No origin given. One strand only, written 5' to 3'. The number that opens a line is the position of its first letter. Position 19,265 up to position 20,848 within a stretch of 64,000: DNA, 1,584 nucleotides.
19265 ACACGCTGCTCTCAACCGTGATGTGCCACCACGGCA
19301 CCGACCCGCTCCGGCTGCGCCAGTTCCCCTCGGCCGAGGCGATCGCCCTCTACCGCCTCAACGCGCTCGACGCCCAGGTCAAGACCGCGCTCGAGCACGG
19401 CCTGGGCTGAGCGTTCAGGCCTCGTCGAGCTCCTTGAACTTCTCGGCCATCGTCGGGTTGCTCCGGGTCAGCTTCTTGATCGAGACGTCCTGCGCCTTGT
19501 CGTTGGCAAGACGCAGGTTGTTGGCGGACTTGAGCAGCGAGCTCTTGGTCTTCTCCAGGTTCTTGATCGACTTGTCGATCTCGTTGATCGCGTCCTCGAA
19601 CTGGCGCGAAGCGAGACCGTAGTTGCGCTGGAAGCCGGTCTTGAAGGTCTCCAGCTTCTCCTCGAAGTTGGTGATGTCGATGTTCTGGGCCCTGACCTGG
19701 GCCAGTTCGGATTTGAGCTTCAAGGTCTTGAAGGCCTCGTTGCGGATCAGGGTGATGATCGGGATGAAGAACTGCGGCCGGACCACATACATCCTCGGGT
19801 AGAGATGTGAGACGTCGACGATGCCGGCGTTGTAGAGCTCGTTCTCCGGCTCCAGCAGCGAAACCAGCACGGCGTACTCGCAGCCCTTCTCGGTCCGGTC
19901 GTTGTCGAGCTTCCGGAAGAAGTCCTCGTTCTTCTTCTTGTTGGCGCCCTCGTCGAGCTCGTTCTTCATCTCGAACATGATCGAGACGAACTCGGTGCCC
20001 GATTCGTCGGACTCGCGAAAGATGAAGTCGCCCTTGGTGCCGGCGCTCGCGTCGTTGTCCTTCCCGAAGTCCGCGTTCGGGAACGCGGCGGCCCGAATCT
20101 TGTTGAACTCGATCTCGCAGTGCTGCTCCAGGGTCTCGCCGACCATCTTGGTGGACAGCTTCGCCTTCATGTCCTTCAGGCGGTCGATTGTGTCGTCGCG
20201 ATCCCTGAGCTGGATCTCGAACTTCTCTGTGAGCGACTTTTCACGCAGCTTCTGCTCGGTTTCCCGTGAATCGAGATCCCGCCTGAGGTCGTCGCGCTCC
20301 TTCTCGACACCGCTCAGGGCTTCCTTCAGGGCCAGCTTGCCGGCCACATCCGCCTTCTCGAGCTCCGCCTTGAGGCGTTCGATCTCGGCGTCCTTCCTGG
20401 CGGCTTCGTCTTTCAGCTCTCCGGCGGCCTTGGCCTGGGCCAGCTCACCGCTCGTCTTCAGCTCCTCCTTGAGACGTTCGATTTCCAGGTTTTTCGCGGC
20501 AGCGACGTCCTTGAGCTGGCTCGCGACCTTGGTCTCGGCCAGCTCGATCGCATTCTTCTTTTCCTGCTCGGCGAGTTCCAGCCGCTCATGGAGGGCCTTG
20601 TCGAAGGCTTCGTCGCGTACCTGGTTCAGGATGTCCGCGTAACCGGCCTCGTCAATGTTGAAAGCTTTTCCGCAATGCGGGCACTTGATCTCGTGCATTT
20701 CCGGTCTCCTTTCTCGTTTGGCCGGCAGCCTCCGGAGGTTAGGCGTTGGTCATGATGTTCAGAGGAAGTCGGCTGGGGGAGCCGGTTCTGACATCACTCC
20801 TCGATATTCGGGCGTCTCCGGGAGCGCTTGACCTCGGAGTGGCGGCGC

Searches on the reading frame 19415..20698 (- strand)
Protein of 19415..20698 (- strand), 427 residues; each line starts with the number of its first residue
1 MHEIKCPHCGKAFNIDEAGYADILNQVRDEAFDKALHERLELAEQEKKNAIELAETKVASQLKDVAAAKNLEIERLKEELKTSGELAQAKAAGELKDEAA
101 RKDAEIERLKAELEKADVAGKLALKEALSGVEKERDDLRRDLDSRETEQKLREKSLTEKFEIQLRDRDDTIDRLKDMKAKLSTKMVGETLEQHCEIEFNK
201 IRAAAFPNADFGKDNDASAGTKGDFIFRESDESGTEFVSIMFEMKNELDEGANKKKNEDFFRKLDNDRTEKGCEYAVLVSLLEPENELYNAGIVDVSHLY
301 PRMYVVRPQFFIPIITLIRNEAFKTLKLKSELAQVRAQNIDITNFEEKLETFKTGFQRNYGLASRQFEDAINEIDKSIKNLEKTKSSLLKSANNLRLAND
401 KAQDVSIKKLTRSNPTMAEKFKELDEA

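Call 85: search_protein_families(library=pfam, proteins=[window:19415-20698:-], max_evalue=0.1)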
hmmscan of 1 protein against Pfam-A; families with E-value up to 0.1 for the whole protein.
window:19415-20698:- (427 aa): 3 families
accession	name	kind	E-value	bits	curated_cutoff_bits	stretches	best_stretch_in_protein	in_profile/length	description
PF09903.14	DUF2130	-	4.3e-88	295.3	26.7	1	154-412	2-254/255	Uncharacterized protein conserved in bacteria (DUF2130)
PF13717.11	Zn_ribbon_4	-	0.0066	16.8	30.3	1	4-17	3-16/36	zinc-ribbon domain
PF13913.12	zf-C2HC_2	-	0.054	13.6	27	0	4-16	3-15/25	zinc-finger of a C2HC-type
